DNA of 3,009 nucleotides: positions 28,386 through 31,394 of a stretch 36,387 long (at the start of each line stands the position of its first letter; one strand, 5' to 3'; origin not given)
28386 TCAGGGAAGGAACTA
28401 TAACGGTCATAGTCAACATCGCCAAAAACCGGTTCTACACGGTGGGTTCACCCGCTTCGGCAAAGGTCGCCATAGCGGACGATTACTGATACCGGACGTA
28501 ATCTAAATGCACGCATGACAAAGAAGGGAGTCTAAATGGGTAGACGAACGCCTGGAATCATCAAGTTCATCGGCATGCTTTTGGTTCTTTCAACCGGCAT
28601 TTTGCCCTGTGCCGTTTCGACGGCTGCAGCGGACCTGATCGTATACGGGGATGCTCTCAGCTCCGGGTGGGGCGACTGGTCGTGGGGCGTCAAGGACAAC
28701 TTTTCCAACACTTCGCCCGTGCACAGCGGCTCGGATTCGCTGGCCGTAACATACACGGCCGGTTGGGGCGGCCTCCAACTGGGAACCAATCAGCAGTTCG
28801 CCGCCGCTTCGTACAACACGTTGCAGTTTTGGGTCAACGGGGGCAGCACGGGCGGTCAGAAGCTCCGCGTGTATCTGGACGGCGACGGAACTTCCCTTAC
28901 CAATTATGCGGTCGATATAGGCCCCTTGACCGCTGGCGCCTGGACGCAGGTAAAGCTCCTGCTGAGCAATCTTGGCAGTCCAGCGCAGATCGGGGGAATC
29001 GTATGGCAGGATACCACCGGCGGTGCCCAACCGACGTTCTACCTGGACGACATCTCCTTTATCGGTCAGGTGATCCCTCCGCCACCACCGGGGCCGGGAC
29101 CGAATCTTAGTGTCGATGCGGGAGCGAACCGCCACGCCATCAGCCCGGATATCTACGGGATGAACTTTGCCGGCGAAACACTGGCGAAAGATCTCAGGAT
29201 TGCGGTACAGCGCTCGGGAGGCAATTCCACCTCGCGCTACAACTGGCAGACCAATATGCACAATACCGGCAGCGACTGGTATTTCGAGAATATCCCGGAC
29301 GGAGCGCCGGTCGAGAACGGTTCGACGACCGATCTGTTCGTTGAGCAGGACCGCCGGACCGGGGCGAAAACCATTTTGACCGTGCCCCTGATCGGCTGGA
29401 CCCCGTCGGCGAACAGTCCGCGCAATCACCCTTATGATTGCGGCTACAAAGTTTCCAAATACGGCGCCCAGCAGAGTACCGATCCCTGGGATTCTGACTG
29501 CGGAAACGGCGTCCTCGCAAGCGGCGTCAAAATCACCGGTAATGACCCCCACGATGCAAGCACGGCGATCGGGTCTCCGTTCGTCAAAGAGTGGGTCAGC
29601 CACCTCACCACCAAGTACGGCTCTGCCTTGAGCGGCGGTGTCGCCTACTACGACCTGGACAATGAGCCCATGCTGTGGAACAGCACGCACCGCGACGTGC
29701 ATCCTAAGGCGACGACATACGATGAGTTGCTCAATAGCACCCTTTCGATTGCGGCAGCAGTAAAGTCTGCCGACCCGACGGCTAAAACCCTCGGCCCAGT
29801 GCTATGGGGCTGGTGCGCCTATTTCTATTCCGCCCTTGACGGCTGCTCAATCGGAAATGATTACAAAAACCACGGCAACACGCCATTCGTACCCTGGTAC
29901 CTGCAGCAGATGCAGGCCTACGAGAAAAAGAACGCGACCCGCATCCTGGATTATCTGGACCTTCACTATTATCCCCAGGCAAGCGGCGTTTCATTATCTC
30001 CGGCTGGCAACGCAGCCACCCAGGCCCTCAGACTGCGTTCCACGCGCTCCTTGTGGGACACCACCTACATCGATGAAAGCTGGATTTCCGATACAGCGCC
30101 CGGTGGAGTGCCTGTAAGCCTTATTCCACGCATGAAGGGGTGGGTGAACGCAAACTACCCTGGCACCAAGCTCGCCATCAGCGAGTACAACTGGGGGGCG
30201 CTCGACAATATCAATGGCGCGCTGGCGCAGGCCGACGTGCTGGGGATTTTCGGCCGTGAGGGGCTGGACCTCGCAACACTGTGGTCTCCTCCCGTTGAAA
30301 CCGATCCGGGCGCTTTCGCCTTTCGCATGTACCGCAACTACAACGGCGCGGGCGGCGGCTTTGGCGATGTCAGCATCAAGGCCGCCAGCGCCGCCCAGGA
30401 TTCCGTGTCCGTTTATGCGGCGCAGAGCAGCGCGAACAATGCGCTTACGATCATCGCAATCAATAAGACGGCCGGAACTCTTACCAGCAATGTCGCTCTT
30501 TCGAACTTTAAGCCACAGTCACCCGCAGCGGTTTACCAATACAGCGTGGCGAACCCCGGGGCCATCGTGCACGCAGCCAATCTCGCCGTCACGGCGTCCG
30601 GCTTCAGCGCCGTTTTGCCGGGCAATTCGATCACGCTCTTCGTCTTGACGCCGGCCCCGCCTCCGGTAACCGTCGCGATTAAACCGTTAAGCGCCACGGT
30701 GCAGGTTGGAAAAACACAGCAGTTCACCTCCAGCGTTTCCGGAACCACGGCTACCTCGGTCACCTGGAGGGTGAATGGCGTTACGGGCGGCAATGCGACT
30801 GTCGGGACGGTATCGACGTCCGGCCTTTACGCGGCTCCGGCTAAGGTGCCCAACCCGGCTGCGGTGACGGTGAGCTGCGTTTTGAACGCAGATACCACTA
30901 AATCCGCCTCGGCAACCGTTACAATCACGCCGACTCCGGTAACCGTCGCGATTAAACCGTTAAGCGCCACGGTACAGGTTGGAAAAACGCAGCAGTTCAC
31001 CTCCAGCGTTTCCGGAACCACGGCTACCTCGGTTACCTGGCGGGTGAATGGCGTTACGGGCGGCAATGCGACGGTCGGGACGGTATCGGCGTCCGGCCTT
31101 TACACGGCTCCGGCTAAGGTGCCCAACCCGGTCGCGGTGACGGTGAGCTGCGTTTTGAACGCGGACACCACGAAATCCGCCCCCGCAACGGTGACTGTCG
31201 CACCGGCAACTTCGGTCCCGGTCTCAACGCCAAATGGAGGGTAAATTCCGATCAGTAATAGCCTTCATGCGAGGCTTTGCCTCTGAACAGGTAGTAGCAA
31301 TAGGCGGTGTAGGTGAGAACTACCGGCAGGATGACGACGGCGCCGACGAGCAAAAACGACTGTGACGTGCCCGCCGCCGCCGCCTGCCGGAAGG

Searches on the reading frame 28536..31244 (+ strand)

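Call 98: search_protein_families(library=pfam, proteins=[window:28536-31244:+], max_evalue=0.00001)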
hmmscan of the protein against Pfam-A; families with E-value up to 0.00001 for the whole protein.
window:28536-31244:+ (902 aa): 2 families
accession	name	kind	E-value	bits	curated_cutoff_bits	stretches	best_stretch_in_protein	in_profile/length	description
PF12891.13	Glyco_hydro_44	-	8.7e-79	265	25.1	1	241-482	1-223/223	Glycoside hydrolase family 44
PF07679.22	I-set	-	9.6e-08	32.4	23.7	0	713-748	3-38/90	Immunoglobulin I-set domain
